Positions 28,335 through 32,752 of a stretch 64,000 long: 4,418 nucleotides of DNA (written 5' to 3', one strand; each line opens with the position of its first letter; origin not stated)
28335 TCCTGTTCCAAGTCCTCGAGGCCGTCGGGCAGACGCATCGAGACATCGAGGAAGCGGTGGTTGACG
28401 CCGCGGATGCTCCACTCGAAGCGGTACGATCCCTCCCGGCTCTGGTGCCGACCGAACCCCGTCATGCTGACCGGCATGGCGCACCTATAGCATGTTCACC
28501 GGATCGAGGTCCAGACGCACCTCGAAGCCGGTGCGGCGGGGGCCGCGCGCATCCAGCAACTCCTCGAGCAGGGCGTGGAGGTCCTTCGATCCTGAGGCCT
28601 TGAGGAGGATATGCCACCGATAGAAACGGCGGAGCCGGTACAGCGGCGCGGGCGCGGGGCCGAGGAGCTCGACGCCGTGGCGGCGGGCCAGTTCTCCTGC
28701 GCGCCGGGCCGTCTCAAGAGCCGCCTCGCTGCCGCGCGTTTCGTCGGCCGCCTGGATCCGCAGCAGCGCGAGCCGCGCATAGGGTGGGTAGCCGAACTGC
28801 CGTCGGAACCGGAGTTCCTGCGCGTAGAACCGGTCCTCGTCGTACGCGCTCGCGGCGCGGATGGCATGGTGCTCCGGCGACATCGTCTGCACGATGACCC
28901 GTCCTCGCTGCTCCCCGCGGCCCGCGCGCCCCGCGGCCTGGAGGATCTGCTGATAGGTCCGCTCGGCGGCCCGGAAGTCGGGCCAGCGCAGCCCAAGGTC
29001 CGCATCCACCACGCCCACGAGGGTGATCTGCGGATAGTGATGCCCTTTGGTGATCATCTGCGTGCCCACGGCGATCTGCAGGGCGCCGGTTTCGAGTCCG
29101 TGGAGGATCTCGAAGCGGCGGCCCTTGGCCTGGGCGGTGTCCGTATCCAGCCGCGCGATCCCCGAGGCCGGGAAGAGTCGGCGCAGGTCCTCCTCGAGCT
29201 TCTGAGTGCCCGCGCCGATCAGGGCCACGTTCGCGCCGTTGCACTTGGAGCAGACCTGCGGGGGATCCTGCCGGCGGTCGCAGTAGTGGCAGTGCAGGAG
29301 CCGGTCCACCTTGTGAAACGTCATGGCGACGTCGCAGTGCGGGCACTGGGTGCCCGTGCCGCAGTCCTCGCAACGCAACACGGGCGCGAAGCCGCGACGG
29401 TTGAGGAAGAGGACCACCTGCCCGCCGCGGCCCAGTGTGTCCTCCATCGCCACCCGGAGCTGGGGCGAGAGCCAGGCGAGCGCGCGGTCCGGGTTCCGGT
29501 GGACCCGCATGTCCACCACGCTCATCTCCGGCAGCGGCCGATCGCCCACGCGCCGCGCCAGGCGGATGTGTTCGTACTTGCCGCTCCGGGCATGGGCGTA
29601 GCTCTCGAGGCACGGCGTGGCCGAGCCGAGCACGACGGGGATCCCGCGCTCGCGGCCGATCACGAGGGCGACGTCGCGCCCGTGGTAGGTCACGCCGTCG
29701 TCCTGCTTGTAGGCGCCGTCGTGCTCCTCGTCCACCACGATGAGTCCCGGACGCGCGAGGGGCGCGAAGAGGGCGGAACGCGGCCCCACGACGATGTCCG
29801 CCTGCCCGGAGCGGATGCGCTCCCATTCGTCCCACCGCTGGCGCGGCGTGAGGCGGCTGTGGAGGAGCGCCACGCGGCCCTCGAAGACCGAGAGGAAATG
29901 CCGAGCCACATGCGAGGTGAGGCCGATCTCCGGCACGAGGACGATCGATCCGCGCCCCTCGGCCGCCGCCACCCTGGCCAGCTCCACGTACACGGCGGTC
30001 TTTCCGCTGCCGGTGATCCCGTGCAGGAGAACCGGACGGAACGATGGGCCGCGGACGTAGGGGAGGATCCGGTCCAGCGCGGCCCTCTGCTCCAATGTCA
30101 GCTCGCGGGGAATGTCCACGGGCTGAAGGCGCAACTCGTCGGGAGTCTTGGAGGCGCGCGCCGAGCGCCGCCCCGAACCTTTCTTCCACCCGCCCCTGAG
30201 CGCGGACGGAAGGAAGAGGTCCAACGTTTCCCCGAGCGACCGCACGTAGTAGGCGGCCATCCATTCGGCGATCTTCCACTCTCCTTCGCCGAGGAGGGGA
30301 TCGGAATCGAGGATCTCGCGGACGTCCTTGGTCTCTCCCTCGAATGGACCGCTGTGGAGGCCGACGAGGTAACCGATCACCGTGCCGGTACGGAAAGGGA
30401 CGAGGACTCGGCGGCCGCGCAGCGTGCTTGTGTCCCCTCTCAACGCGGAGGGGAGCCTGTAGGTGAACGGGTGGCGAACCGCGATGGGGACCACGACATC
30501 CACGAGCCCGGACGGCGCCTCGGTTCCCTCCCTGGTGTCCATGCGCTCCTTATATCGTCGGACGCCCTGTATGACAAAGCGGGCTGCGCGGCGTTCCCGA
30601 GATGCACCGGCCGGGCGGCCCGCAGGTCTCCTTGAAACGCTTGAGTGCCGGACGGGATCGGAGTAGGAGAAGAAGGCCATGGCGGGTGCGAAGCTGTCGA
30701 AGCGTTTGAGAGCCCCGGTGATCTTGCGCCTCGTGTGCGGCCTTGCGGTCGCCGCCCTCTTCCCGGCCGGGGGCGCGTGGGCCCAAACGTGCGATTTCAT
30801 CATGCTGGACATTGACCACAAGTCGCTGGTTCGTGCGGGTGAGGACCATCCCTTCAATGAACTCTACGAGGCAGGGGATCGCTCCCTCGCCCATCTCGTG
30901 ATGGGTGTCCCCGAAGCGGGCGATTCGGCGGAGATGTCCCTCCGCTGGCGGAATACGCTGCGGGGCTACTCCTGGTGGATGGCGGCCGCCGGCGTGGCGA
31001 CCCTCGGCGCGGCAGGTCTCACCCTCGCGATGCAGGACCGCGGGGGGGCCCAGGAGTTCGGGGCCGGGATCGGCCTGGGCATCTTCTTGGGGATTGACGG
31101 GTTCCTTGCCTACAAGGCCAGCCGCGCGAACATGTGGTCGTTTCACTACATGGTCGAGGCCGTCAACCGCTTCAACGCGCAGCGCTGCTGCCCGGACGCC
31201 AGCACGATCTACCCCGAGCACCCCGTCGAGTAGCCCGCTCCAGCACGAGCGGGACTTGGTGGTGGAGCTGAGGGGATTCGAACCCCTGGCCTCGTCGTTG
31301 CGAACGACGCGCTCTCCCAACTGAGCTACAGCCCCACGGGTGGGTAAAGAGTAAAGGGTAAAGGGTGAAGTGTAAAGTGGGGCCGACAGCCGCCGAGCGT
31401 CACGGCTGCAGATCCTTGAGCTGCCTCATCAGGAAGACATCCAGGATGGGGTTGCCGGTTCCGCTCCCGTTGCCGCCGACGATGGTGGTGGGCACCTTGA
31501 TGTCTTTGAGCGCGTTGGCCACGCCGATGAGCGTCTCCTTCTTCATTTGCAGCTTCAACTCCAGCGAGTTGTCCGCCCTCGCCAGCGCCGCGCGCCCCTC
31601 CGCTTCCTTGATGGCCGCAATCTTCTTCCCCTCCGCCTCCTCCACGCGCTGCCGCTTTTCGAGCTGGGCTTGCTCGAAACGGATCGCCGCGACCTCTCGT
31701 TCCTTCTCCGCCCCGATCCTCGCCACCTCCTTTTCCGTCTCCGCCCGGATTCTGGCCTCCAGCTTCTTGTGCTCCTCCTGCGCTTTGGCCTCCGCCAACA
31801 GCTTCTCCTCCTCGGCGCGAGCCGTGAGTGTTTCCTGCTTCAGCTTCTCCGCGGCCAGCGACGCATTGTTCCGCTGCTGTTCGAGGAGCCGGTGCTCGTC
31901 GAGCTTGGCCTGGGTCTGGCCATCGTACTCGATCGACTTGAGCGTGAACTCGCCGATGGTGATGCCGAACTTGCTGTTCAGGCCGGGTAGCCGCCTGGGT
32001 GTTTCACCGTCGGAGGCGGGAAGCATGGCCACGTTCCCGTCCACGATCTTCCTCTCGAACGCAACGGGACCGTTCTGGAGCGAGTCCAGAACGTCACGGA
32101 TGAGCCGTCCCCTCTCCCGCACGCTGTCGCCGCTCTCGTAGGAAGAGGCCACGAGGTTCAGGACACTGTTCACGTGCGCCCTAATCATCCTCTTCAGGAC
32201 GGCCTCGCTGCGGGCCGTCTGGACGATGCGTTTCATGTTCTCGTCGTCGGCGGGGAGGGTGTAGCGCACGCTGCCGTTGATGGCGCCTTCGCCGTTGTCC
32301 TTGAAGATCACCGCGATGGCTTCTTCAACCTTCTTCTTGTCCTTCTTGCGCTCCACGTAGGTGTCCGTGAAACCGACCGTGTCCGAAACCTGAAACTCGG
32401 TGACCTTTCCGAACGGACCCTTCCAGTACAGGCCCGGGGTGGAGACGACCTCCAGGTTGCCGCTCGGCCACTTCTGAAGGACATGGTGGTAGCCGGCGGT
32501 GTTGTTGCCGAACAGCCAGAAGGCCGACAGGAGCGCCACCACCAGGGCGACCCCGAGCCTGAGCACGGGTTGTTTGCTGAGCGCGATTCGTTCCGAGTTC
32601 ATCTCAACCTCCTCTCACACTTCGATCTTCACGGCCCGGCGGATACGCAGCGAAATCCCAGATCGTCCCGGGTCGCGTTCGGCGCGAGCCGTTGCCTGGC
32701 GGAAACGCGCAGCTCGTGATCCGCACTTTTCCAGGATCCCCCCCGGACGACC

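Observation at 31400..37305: Operon amt - nrfH - octaheme HAO-like cytochrome - NirV-like FGE protein - SPFH protein, driven by a sigma-54 promoter next to a NifA-like activator: a candidate periplasmic nitrite/hydroxylamine-to-ammonium reductase coupled to ammonium uptake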

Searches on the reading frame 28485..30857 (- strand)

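Call 67: search_protein_families(library=pfam, proteins=[window:28485-30857:-], max_evalue=0.00001)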
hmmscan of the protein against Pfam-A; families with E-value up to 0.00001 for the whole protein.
window:28485-30857:- (790 aa): 6 families
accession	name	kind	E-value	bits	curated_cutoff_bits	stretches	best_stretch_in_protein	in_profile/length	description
PF17764.6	PriA_3primeBD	-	2.3e-22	79.1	22.7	1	120-217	1-96/96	3'DNA-binding domain (3'BD)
PF18074.6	PriA_C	-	1.5e-19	71.1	26.9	1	692-786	1-95/95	Primosomal protein N C-terminal domain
PF00270.35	DEAD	-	9e-13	48.7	26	1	257-415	4-160/167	DEAD/DEAH box helicase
PF18319.7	Zn_ribbon_PriA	-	1.2e-10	41.6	26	1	505-530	1-26/27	PriA DNA helicase Cys-rich region (CRR) domain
PF04851.21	ResIII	-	7.8e-09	36.1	22.5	1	253-384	4-140/164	Type III restriction enzyme, res subunit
PF00271.37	Helicase_C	-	3.1e-07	31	23.5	0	549-647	23-108/110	Helicase conserved C-terminal domain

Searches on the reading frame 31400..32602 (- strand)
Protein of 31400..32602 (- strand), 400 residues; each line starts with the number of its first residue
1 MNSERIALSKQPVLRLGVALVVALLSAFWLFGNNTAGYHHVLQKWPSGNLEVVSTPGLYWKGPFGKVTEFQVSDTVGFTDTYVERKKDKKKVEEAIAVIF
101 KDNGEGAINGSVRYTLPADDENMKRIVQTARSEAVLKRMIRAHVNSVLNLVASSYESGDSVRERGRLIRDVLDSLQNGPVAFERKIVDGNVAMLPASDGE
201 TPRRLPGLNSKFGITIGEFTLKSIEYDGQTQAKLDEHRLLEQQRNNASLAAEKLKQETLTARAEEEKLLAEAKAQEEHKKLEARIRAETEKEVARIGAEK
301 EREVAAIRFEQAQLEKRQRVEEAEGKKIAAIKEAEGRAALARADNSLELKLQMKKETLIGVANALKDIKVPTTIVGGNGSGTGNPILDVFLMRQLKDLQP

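Call 3: search_protein_families(library=pfam, proteins=[window:31400-32602:-])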
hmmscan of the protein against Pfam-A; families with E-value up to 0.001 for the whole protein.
window:31400-32602:- (400 aa): 1 family
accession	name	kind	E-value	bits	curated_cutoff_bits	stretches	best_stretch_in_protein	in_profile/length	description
PF01145.31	Band_7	-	5.3e-13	49.8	23.6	1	46-258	13-169/176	SPFH domain / Band 7 family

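Call 47: search_protein_families(library=ncbifam, proteins=[window:31403-32602:-], max_evalue=0.001)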
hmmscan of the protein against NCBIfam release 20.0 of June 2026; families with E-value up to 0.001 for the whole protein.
window:31403-32602:- (400 aa): 0 families

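Call 82: search_solved_structures(query=window:31403-32602:-, max_evalue=0.01)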
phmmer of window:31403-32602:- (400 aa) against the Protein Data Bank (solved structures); distinct sequences matched with E-value up to 0.01: 0.

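Call 90: predict_structure(protein=window:31403-32602:-)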
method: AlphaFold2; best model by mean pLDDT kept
length: 400 residues; sequences in the alignment: 1
mean_pLDDT: 53.5   pTM: 0.27
mean pLDDT of the five models: 53.5, 51.3, 51.0, 50.3, 46.8
residues with pLDDT >= 90: 36; 70-90: 81; 50-70: 60; < 50: 223
segments of 3 or more residues with pLDDT < 50: 1-4, 6-8, 31-227, 368-381, 398-400
pLDDT, mean of each block of 10 residues (from residue 1): 49 67 64 37 30 29 30 26 29 33 32 37 47 44 46 37 38 38 29 29 33 32 41 68 85 90 90 92 92 91 89 87 77 68 66 71 54 40 55 53
secondary structure, 60 per line:
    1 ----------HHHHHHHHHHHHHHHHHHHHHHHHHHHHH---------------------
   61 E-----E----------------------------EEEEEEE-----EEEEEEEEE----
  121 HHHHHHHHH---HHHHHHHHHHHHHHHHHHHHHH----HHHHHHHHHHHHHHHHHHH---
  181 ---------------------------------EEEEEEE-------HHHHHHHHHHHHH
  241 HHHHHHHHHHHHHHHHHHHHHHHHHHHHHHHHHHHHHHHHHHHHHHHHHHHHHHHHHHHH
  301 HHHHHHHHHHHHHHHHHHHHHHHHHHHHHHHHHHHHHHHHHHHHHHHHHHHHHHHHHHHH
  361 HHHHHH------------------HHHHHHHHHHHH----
elements in order: H11-39 E96-102 E108-116 H121-129 H133-154 H159-177 E214-220 H228-366 H385-396
